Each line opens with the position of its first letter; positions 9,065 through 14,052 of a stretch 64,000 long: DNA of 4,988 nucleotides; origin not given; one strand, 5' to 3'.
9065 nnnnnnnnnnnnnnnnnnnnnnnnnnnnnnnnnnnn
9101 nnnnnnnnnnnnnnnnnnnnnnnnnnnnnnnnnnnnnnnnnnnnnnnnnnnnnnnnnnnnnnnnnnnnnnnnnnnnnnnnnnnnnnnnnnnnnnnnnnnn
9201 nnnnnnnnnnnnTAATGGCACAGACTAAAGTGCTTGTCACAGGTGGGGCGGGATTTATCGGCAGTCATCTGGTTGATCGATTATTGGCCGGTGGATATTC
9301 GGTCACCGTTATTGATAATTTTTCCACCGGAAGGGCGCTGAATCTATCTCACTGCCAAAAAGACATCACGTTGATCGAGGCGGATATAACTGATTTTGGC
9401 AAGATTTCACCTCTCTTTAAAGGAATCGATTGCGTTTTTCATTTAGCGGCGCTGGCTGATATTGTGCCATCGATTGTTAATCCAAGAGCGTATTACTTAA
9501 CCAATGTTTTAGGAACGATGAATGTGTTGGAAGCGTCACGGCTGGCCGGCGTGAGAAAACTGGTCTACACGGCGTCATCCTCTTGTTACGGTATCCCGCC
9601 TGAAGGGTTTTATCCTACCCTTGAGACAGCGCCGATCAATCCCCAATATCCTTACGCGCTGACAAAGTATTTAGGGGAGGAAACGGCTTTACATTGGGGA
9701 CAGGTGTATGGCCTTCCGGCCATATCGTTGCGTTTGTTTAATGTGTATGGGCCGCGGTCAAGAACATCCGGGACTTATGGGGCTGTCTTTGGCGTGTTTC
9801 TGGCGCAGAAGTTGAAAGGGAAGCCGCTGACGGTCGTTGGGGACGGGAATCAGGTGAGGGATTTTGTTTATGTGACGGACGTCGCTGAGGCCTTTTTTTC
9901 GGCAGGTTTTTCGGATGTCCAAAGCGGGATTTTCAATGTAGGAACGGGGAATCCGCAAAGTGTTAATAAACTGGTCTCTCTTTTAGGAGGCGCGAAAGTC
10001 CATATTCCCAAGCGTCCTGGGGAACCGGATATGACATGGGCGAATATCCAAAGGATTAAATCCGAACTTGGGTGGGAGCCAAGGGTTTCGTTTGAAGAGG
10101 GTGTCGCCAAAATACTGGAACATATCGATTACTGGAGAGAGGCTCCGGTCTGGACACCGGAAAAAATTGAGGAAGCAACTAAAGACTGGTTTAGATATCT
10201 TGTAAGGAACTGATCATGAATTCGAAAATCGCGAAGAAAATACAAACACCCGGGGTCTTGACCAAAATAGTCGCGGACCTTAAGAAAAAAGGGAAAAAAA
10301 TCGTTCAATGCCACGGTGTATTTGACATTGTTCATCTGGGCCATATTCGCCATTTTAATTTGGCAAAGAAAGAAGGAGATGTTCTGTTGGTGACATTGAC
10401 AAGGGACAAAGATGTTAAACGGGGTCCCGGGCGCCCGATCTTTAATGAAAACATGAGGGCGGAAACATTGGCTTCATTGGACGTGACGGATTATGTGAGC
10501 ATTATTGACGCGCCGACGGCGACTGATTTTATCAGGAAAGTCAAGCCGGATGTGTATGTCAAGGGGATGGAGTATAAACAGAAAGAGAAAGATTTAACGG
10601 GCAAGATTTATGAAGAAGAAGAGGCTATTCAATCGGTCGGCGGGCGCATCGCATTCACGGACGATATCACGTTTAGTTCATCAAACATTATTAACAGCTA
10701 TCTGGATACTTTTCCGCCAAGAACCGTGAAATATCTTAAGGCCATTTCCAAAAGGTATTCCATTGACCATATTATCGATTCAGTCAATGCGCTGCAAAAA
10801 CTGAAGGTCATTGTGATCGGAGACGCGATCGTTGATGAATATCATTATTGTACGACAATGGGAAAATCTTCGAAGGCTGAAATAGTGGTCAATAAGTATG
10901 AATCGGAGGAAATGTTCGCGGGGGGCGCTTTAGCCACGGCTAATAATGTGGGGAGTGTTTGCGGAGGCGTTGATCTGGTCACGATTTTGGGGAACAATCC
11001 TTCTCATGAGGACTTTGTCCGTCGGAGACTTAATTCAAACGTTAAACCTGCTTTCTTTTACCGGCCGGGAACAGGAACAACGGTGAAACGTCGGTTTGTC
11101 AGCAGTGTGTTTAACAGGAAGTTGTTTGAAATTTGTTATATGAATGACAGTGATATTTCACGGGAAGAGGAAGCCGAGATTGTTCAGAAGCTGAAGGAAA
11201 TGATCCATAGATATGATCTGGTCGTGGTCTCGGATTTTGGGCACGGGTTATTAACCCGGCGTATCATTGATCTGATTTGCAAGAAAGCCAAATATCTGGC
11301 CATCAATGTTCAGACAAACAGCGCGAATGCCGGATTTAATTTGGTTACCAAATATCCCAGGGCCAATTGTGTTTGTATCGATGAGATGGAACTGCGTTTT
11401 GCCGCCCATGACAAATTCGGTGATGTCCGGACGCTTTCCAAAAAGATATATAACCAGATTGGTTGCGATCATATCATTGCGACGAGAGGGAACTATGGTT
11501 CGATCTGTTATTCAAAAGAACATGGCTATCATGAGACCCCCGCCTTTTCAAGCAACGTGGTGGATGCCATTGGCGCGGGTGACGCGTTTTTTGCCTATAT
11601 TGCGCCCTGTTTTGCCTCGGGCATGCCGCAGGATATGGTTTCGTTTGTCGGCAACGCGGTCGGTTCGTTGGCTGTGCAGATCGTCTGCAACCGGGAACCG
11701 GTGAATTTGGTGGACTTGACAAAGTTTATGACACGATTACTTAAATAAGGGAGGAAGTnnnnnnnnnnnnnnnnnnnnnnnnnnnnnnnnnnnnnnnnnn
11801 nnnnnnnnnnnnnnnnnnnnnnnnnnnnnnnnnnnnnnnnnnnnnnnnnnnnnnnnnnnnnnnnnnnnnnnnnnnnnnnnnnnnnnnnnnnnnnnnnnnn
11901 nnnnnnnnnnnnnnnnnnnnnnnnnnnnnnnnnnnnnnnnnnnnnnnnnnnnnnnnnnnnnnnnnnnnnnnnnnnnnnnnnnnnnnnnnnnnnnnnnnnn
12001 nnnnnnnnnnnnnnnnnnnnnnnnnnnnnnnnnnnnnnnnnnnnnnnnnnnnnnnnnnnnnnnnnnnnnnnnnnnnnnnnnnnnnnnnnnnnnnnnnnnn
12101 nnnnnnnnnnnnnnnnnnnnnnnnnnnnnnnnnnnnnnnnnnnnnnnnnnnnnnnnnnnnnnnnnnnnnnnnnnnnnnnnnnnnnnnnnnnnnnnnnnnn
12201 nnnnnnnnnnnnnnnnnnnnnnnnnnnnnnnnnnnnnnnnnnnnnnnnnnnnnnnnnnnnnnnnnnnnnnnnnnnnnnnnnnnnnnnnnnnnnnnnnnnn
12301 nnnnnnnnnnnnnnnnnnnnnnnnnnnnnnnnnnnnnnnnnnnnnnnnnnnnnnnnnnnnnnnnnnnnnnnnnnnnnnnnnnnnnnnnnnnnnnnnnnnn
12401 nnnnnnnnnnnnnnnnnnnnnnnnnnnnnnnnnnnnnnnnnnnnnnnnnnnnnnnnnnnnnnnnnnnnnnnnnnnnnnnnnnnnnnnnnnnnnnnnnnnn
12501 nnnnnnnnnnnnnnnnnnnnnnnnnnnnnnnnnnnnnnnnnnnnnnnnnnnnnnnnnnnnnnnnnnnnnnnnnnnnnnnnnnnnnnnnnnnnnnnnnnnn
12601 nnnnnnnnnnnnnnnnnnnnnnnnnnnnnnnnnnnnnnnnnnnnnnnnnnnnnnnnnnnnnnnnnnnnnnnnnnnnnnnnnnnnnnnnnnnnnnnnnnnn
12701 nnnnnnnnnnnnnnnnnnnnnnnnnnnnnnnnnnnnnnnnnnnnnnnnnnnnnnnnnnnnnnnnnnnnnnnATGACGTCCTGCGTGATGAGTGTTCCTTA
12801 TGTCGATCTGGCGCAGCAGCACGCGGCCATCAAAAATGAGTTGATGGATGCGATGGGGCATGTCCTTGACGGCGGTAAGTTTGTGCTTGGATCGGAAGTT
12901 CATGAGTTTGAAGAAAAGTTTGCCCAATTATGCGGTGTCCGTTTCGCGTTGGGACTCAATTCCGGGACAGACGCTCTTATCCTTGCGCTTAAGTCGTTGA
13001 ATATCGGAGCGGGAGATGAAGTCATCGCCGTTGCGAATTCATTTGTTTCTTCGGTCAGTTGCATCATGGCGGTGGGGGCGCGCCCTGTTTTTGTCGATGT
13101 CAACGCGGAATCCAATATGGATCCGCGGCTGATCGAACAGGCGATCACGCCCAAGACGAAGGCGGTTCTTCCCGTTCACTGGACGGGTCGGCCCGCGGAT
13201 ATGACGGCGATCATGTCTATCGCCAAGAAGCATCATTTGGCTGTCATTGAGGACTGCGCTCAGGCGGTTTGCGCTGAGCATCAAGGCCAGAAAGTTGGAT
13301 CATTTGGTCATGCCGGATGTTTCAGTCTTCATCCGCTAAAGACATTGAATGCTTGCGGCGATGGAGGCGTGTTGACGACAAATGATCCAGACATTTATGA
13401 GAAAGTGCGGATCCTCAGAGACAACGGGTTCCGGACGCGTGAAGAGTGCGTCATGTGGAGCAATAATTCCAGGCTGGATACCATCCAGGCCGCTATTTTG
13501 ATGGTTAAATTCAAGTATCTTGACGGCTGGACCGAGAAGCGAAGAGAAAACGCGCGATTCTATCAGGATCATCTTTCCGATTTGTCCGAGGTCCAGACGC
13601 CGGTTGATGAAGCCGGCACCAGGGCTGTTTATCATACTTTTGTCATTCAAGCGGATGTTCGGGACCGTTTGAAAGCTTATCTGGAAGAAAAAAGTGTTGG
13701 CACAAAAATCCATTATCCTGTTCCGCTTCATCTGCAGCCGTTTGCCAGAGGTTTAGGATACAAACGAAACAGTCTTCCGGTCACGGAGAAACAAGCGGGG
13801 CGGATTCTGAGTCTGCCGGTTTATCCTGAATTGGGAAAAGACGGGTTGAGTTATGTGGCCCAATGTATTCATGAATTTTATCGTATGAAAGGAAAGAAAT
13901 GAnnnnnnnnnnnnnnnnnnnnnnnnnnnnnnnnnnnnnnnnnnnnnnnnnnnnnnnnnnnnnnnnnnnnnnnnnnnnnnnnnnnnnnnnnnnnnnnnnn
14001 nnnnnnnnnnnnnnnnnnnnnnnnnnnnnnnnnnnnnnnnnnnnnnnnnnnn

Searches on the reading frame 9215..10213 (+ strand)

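Call 20: search_protein_families(library=pfam, proteins=[window:9215-10213:+], max_evalue=0.001)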
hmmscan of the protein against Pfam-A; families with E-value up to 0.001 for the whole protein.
window:9215-10213:+ (332 aa): 9 families
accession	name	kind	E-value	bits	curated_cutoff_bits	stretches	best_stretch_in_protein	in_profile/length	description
PF01370.27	Epimerase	-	4.1e-62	210.2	20.9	1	6-243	1-240/240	NAD dependent epimerase/dehydratase family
PF16363.11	GDP_Man_Dehyd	-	9.9e-59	199.9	27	1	7-299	1-331/332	GDP-mannose 4,6 dehydratase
PF01073.25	3Beta_HSD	-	6.6e-27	94.7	22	1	7-228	1-226/280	3-beta hydroxysteroid dehydrogenase/isomerase family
PF02719.21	Polysacc_synt_2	-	3.5e-14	53.1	20.2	1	6-119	1-126/293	Polysaccharide biosynthesis protein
PF04321.23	RmlD_sub_bind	-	1e-10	41.6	27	1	5-229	2-195/287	RmlD substrate binding domain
PF07993.18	NAD_binding_4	-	1.7e-10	40.9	20.1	1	64-188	82-217/258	Male sterility protein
PF13460.12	NAD_binding_10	-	4.1e-09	37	27.2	1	10-126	1-103/184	NAD(P)H-binding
PF05368.20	NmrA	-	5.5e-07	29.9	27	1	4-119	3-105/298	NmrA-like family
PF00106.31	adh_short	-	6.8e-05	22.9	26.6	1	6-71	3-71/195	short chain dehydrogenase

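Call 52: search_protein_families(library=ncbifam, proteins=[window:9215-10213:+], max_evalue=1e-10)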
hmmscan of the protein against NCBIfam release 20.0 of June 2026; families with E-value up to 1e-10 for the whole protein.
window:9215-10213:+ (332 aa): 21 families
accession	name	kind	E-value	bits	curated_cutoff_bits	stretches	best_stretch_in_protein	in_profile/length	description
TIGR01179.1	galE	equivalog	4.9e-51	173.5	262.3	1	5-292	1-312/332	UDP-glucose 4-epimerase GalE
TIGR04180.1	EDH_00030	hypoth_equivalog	6.2e-47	160.1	475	1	6-258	1-253/297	NAD-dependent 4,6-dehydratase LegB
TIGR01181.1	dTDP_gluc_dehyt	equivalog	1.2e-43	149.5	365.1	1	5-302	1-309/321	dTDP-glucose 4,6-dehydratase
NF011728.1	PRK15181.1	equivalog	8.7e-43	146.6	760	1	2-301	14-334/348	Vi polysaccharide biosynthesis UDP-N-acetylglucosaminuronic acid C-4 epimerase TviC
TIGR02197.1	heptose_epim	equivalog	3.1e-35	121.9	274.6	1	6-304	1-313/316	ADP-glyceromanno-heptose 6-epimerase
NF007582.0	PRK10217.1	equivalog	1.1e-29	103.7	698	1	5-301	3-328/355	dTDP-glucose 4,6-dehydratase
NF007956.0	PRK10675.1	subfamily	3.2e-29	102.1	394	1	5-295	2-320/338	UDP-glucose 4-epimerase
NF007490.0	PRK10084.1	subfamily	7.1e-29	100.9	649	2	137-303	157-333/361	dTDP-glucose 4,6-dehydratase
NF042422.1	oxyalk_red_OleD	equivalog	7.7e-27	94.5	580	1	5-252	2-241/329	2-alkyl-3-oxoalkanoate reductase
NF042423.1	oxyalk_red_Shew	equivalog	4.7e-22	78.5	580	1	4-232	9-222/331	2-alkyl-3-oxoalkanoate reductase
TIGR03466.1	HpnA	hypoth_equivalog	5.3e-22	78.1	367.65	1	5-172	2-165/327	hopanoid-associated sugar epimerase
NF008360.0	PRK11150.1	equivalog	1.2e-17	64.1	452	1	6-252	2-245/310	ADP-glyceromanno-heptose 6-epimerase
TIGR02622.1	CDP_4_6_dhtase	equivalog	3.5e-17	62.6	278.45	1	3-147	4-154/352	CDP-glucose 4,6-dehydratase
NF047922.1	GDPFucSynFcl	equivalog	9.5e-17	61.4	500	1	3-301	2-298/308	GDP-L-fucose synthase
NF008872.0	PRK11908.1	equivalog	9.6e-17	61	294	1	4-257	2-267/349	bifunctional UDP-4-keto-pentose/UDP-xylose synthase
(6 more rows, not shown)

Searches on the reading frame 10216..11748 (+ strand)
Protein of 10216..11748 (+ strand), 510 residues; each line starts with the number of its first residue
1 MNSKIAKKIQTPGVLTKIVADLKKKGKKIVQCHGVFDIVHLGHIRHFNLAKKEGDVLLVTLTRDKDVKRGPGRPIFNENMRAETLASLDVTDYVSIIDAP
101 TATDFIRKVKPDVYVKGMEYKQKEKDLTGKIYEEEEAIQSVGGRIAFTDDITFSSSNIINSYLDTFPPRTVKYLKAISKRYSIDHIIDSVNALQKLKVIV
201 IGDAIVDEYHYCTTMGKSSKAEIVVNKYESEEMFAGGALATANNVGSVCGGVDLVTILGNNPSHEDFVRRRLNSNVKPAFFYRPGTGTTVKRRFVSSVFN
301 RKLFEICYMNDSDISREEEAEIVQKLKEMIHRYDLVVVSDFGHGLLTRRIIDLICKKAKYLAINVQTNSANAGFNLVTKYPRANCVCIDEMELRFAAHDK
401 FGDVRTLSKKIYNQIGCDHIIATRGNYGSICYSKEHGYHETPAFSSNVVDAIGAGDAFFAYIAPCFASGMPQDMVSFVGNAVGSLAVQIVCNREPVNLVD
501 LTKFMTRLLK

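Call 7: search_protein_families(library=ncbifam, proteins=[window:10216-11748:+], max_evalue=0.00001)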
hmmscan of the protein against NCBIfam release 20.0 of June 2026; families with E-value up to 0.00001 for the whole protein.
window:10216-11748:+ (510 aa): 17 families
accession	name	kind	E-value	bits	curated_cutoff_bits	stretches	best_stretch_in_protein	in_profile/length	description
NF008454.0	PRK11316.1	equivalog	9.4e-52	176.2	521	2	190-489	5-297/475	bifunctional D-glycero-beta-D-manno-heptose-7-phosphate kinase/D-glycero-beta-D-manno-heptose 1-phosphate adenylyltransferase HldE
TIGR02198.1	rfaE_dom_I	equivalog_domain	1.2e-40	139.5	345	1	191-490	3-300/315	D-glycero-beta-D-manno-heptose-7-phosphate kinase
TIGR02199.1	rfaE_dom_II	equivalog_domain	8.3e-32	110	181.5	1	18-160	2-140/144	D-glycero-beta-D-manno-heptose 1-phosphate adenylyltransferase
TIGR03828.1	pfkB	equivalog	5.7e-11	42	292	1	312-489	107-284/305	1-phosphofructokinase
TIGR02152.1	D_ribokin_bact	equivalog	9e-11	41.6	299.65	1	321-488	117-282/298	ribokinase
TIGR03168.1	1-PFK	subfamily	1.3e-10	40.7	216.4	1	300-489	96-284/305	hexose kinase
TIGR00125.1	cyt_tran_rel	domain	7.2e-10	38.9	27.7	1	31-89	3-60/65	adenylyltransferase/cytidyltransferase family protein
TIGR04382.1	myo_inos_iolC_N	equivalog_domain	2.9e-09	36.6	300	1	390-488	196-291/309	5-dehydro-2-deoxygluconokinase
NF041332.1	KDG_KDGal_kin_Halo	equivalog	4.6e-08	32.9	440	1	400-475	206-281/320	bifunctional 2-dehydro-3-deoxygluconokinase/2-dehydro-3-deoxygalactonokinase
NF049991.1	TagKinase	equivalog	8.1e-08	31.4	420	1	414-504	223-314/321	tagatose kinase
NF007321.0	PRK09813.1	equivalog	2.3e-07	30.6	247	1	387-487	156-255/261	fructoselysine 6-kinase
NF041320.1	pfkB_Halo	equivalog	2.4e-07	30.5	400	1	323-492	115-282/302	1-phosphofructokinase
NF040938.1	KDG_KDGal_kin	equivalog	5.9e-07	28.9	400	1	409-497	207-294/305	bifunctional 2-dehydro-3-deoxygluconokinase/2-dehydro-3-deoxygalactonokinase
NF041164.1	NucKinThplmales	equivalog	6e-07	28.9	450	1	409-503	196-288/295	nucleoside kinase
NF045965.1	RibF_rel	equivalog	5.1e-06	26.1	200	0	25-108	10-105/279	FAD synthase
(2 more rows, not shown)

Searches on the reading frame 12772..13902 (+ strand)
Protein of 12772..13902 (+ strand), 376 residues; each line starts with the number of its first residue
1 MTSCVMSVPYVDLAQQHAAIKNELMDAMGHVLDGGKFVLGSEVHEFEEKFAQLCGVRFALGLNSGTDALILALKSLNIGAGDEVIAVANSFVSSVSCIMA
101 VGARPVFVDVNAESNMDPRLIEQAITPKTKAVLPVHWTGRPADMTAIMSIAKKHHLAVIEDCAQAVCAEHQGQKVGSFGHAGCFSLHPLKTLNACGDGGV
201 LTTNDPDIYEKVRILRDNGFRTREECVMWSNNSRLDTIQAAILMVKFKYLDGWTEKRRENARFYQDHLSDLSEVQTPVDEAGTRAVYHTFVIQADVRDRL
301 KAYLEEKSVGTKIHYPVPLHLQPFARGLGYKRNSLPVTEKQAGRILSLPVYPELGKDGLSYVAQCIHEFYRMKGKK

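Call 7: search_protein_families(library=ncbifam, proteins=[window:12772-13902:+], max_evalue=0.00001)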
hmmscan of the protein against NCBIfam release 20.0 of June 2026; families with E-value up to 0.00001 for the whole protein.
window:12772-13902:+ (376 aa): 17 families
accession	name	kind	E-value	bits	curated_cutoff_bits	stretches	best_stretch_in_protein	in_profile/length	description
TIGR03588.1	PseC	equivalog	6.3e-74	249.1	423.5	1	18-368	7-378/380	UDP-4-amino-4,6-dideoxy-N-acetyl-beta-L-altrosamine transaminase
NF008687.0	PRK11706.1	equivalog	1.7e-66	224.5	375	1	45-370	35-374/375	dTDP-4-amino-4,6-dideoxygalactose transaminase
NF008658.2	PRK11658.1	equivalog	1.1e-65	221.8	631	1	17-369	9-376/379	UDP-4-amino-4-deoxy-L-arabinose aminotransferase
TIGR02379.1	ECA_wecE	subfamily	3.8e-54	183.9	434.85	1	50-370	40-375/376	dTDP-4-amino-4,6-dideoxy-D-glucose transaminase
NF011936.0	PRK15407.1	equivalog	1e-51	176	423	2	24-219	49-251/440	lipopolysaccharide biosynthesis protein RfbH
TIGR04181.1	NHT_00031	hypoth_equivalog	4.4e-51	173.8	420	1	39-349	28-357/359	LegC family aminotransferase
TIGR04427.1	PLP_DesI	equivalog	2e-50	172.1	650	1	40-366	51-379/390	dTDP-4-dehydro-6-deoxyglucose aminotransferase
NF004770.0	PRK06108.1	subfamily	1.5e-09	37.1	422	1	63-161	103-209/396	pyridoxal phosphate-dependent aminotransferase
NF005816.0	PRK07682.1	equivalog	3.6e-09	35.7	620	1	66-163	100-204/390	aminotransferase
NF006096.0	PRK08248.1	equivalog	1e-08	34.2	726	1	45-163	68-187/431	homocysteine synthase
NF041091.1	asp_aminotase_Arch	equivalog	5.3e-08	32.1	550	1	63-161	94-199/376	aspartate aminotransferase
NF041364.1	GntC_guanitoxin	equivalog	6.7e-08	31.8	415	1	66-163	69-175/356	guanitoxin biosynthesis PLP-dependent (S)-gamma-hydroxy-L-arginine cyclodehydratase GntC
NF004621.0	PRK05957.1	equivalog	4.1e-07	29.1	498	1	68-135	104-167/389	pyridoxal phosphate-dependent aminotransferase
NF004650.0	PRK05994.1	equivalog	9.5e-07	28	667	1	46-165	68-188/427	O-acetylhomoserine aminocarboxypropyltransferase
TIGR01326.1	OAH_OAS_sulfhy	subfamily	1.4e-06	27.3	495.1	1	46-163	62-180/418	O-acetylhomoserine aminocarboxypropyltransferase/cysteine synthase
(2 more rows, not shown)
